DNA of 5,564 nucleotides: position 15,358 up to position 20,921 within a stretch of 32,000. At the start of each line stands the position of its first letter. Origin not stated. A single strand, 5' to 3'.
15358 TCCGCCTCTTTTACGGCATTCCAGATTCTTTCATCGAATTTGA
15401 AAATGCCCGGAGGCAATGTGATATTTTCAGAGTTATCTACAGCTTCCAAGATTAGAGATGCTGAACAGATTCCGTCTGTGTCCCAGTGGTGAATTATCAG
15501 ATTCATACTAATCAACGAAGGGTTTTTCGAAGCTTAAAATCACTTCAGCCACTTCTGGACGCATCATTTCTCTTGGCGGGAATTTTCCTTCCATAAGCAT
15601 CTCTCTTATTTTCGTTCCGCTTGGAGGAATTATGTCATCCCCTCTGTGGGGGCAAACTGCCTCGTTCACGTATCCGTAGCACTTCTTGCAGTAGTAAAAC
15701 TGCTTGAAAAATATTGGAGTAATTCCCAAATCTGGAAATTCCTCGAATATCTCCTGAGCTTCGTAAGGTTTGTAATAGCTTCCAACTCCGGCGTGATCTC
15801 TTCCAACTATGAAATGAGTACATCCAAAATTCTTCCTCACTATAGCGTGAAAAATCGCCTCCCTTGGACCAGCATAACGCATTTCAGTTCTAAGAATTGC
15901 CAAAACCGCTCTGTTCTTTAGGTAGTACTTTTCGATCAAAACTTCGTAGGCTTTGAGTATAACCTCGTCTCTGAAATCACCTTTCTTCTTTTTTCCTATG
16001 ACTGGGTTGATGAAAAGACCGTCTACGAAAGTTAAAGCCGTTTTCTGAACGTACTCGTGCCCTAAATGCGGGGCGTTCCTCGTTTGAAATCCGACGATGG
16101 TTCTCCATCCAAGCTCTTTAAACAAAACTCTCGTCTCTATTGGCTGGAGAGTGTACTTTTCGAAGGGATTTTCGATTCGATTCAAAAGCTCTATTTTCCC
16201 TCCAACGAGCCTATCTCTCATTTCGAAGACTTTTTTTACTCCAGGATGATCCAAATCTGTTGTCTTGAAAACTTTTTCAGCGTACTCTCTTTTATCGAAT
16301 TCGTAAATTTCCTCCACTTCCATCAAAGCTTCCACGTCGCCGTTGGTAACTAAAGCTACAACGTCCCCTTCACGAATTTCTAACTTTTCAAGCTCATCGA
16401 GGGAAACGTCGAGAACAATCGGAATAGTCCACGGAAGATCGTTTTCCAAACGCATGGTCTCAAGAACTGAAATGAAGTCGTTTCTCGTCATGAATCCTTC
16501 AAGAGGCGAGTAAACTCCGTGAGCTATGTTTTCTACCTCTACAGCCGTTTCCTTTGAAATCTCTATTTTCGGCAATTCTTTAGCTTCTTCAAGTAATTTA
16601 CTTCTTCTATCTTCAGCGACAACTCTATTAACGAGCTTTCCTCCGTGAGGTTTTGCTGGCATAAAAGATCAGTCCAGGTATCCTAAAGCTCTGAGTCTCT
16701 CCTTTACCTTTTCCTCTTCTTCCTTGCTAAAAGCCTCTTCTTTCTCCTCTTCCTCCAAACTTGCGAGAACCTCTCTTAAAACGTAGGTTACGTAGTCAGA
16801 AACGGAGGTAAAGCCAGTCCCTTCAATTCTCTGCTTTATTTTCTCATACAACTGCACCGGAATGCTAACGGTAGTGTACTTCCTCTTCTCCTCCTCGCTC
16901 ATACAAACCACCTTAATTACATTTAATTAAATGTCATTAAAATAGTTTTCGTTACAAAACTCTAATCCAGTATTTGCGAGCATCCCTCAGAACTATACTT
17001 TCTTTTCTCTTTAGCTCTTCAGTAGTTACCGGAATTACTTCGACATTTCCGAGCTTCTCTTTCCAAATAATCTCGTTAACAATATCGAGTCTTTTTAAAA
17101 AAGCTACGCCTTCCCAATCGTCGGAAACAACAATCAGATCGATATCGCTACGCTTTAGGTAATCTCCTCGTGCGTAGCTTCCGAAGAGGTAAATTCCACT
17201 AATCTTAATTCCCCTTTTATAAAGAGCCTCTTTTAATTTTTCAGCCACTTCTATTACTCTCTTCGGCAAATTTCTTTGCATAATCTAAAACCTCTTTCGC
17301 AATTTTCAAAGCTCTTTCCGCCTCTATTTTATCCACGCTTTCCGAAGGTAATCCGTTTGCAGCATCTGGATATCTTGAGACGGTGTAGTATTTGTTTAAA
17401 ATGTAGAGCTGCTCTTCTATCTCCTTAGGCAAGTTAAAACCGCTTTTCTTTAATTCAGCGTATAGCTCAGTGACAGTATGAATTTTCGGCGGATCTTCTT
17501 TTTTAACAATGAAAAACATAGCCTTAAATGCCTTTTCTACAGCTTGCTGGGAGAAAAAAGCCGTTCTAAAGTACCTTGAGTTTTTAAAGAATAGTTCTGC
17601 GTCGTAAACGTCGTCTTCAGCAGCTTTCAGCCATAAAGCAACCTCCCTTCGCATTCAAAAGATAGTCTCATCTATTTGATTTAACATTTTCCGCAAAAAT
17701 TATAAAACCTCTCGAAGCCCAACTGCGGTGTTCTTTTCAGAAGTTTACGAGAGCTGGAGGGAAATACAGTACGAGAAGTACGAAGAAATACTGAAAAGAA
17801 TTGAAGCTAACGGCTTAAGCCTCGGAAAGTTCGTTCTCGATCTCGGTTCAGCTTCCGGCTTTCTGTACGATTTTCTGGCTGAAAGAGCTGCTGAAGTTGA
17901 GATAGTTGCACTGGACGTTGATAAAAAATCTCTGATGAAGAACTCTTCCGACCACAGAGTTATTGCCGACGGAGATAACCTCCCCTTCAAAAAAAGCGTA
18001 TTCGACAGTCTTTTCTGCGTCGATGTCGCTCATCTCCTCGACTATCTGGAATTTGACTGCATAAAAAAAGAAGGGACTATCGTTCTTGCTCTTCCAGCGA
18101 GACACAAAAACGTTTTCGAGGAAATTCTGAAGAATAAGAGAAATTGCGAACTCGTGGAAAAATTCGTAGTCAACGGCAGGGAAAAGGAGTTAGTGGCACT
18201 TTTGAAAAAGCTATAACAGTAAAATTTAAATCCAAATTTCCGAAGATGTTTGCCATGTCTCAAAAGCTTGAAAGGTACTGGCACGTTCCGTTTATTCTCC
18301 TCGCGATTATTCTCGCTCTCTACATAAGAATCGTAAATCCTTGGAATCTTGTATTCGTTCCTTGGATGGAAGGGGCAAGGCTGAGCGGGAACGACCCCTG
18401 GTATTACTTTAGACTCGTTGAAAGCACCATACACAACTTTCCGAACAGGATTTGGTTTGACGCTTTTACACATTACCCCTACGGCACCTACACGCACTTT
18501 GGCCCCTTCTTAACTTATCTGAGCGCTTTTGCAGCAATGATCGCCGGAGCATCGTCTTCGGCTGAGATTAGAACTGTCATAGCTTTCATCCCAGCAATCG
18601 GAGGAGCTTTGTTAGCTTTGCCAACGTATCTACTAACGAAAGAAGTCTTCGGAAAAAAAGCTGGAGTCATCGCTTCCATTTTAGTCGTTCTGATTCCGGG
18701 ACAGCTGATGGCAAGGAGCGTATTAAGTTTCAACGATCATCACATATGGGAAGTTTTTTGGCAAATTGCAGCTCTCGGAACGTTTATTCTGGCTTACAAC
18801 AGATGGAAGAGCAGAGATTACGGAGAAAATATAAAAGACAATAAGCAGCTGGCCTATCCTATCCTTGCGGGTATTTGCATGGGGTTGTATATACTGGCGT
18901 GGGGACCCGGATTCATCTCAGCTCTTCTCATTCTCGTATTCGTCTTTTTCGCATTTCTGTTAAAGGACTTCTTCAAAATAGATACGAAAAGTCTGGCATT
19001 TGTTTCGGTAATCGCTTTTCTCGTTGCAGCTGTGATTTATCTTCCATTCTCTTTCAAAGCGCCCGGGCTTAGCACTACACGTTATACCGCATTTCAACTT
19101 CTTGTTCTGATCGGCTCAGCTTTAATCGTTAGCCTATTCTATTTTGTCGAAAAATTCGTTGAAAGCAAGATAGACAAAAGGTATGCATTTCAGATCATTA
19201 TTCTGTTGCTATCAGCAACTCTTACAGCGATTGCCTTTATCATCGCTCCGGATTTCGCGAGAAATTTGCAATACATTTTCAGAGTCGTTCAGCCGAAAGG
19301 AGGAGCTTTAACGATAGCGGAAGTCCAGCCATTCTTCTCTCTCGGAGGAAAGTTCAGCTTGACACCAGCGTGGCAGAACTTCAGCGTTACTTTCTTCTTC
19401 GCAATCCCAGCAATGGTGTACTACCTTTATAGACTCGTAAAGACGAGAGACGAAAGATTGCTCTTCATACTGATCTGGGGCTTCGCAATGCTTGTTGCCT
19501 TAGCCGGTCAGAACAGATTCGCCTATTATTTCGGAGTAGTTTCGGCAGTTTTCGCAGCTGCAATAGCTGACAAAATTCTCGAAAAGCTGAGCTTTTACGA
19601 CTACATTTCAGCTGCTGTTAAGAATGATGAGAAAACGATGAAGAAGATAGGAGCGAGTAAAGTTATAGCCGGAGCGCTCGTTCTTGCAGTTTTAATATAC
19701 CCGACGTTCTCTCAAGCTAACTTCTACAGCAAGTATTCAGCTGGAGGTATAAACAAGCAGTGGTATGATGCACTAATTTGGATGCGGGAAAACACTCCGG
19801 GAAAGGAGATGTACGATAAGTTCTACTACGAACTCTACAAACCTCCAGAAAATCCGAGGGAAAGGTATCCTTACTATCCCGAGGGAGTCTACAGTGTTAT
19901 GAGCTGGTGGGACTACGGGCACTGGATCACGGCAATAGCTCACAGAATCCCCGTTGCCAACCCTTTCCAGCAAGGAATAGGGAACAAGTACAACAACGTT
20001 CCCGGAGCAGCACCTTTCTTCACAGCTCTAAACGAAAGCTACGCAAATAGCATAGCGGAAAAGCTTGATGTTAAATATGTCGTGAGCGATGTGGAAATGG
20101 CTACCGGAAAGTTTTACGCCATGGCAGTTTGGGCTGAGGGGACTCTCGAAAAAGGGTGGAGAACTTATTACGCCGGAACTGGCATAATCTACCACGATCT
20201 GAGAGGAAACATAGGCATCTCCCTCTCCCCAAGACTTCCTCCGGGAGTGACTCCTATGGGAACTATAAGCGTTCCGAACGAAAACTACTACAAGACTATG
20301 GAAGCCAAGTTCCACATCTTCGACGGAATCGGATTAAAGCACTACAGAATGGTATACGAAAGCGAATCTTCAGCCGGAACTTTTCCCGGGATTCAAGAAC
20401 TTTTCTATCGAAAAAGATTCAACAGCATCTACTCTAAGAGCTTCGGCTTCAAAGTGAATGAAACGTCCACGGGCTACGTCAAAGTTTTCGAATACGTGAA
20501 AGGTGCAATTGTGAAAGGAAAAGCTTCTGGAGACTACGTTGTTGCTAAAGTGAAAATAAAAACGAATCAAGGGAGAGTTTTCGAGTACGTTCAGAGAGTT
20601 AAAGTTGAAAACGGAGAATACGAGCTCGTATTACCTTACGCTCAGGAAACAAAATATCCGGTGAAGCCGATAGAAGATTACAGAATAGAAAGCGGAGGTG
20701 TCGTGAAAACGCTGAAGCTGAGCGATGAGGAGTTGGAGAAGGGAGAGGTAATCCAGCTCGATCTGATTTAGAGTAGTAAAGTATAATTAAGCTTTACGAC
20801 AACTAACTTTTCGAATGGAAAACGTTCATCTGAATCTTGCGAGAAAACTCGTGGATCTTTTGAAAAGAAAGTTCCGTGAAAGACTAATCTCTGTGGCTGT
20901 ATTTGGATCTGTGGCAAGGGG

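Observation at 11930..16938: Six-gene RHH-sat-DHH-AlkP-cysC-TSUP operon: PAPS is made and pAp probably recycled, but no recognisable PAPS consumer is present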

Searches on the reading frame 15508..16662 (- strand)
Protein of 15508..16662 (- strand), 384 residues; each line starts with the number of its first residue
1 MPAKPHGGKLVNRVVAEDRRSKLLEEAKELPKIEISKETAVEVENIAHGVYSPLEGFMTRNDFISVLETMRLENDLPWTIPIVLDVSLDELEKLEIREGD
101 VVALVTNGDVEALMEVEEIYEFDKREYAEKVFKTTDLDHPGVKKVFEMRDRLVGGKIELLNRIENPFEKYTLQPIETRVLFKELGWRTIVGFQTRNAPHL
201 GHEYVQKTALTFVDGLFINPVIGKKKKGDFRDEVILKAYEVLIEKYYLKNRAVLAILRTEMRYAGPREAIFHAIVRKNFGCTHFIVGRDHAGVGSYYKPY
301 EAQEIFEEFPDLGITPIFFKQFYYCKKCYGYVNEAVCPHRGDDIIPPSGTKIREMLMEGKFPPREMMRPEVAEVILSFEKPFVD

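Call 4: search_protein_families(library=pfam, proteins=[window:15508-16662:-], max_evalue=0.01)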
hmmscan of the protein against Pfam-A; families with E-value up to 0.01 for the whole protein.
window:15508-16662:- (384 aa): 2 families
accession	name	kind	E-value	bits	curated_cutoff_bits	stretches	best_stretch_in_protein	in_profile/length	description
PF01747.23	ATP-sulfurylase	-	5.2e-93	310.7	24.3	1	169-376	2-210/212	ATP-sulfurylase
PF14306.12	PUA_2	-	1.4e-57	194.2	27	1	4-162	2-159/159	PUA-like domain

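Call 6: search_protein_families(library=ncbifam, proteins=[window:15508-16662:-], max_evalue=0.001)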
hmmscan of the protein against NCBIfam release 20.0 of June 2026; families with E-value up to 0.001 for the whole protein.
window:15508-16662:- (384 aa): 3 families
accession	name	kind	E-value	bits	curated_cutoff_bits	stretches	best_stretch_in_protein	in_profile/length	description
NF003166.0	PRK04149.1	subfamily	7.4e-165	548.1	387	1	3-380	5-383/393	sulfate adenylyltransferase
TIGR00339.1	sopT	equivalog_domain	1.9e-125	418.7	322.95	1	5-376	1-382/383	sulfate adenylyltransferase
NF004040.0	PRK05537.1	equivalog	2e-84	284.1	669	1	4-377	7-387/572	bifunctional sulfate adenylyltransferase/adenylylsulfate kinase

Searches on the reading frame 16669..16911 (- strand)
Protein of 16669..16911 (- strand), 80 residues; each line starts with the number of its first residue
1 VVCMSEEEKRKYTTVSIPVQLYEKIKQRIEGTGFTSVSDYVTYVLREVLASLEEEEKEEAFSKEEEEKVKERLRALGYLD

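Call 4: search_protein_families(library=pfam, proteins=[window:16669-16911:-], max_evalue=0.01)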
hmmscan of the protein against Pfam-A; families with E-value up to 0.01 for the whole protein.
window:16669-16911:- (80 aa): 2 families
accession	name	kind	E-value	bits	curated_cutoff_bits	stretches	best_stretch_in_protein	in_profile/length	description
PF03705.20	CheR_N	-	0.0077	16.3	27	0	20-45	25-50/53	CheR methyltransferase, all-alpha domain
PF01402.27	RHH_1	-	0.0091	16.4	20.5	0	13-39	2-27/39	Ribbon-helix-helix protein, copG family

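Call 6: search_protein_families(library=ncbifam, proteins=[window:16669-16911:-], max_evalue=0.001)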
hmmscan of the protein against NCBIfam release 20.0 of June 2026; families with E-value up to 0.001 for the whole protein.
window:16669-16911:- (80 aa): 0 families

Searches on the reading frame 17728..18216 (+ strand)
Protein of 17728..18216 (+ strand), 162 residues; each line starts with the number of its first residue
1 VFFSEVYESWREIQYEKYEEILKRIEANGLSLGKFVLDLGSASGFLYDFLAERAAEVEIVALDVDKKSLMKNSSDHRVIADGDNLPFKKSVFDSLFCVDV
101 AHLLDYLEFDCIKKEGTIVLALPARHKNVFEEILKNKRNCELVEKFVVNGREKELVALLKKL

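Call 26: search_protein_families(library=pfam, proteins=[window:17728-18216:+], max_evalue=0.001)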
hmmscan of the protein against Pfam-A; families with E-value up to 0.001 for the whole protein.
window:17728-18216:+ (162 aa): 5 families
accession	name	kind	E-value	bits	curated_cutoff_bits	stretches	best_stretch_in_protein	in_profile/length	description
PF08241.18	Methyltransf_11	-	6.1e-07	30.4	21.2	1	37-106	1-75/95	Methyltransferase domain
PF13649.12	Methyltransf_25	-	1.1e-05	26.5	27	1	36-105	1-78/97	Methyltransferase domain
PF13847.12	Methyltransf_31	-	6.4e-05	23.1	27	1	34-139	5-128/145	Methyltransferase domain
PF01728.25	FtsJ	-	6.8e-05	23.3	24.1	1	17-79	8-68/181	FtsJ-like methyltransferase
PF08242.18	Methyltransf_12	-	0.00089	20.4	30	0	37-107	1-81/98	Methyltransferase domain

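Call 63: search_protein_families(library=ncbifam, proteins=[window:17728-18216:+], max_evalue=0.00001)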
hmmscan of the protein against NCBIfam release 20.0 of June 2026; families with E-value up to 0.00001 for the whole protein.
window:17728-18216:+ (162 aa): 1 family
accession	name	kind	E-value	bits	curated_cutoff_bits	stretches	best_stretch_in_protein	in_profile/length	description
TIGR02072.1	BioC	equivalog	3.3e-06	27.1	184.95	1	6-97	8-103/244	malonyl-ACP O-methyltransferase BioC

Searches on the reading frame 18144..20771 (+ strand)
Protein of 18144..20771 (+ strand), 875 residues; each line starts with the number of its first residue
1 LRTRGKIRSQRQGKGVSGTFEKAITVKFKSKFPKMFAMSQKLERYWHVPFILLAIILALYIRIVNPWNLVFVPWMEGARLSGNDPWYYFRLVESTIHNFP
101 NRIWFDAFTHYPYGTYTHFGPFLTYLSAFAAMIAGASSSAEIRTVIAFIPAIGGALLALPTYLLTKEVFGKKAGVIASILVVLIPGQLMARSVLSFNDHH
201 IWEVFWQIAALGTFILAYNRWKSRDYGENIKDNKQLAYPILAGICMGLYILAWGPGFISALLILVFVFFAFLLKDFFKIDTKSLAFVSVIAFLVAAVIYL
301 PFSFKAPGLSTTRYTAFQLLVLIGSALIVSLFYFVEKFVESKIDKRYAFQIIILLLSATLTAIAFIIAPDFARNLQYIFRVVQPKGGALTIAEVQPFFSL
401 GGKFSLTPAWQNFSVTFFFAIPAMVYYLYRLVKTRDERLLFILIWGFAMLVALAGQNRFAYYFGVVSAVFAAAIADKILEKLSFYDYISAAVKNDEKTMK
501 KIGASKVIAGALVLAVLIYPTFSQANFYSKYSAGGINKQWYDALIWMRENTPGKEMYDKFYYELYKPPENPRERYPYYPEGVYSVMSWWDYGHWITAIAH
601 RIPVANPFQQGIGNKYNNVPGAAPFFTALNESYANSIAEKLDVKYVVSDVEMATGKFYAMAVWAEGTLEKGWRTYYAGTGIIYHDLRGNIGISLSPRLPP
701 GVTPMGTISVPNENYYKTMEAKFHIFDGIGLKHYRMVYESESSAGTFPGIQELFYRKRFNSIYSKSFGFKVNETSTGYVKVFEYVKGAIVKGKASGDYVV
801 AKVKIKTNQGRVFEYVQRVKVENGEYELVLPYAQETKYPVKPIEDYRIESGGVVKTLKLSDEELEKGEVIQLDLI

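Call 26: search_protein_families(library=pfam, proteins=[window:18144-20771:+], max_evalue=0.001)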
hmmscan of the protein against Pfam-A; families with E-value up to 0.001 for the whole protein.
window:18144-20771:+ (875 aa): 3 families
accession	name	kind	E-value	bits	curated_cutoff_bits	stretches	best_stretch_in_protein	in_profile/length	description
PF02516.20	STT3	-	1.4e-49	170.2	24.5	1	53-450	2-404/405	Oligosaccharyl transferase STT3, N-terminal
PF22627.1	AglB_core-like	-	2.9e-22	79.6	27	1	538-653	2-111/111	AglB core domain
PF18079.6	AglB_L1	-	1.4e-21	76.8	23.6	1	787-870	1-87/87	Archaeal glycosylation protein B long peripheral domain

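Call 63: search_protein_families(library=ncbifam, proteins=[window:18144-20771:+], max_evalue=0.00001)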
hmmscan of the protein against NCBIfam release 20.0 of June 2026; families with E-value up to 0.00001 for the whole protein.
window:18144-20771:+ (875 aa): 1 family
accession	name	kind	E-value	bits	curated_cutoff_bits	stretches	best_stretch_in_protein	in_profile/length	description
TIGR04154.1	archaeo_STT3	subfamily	1.4e-240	801.1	450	2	48-728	1-652/831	oligosaccharyl transferase, archaeosortase A system-associated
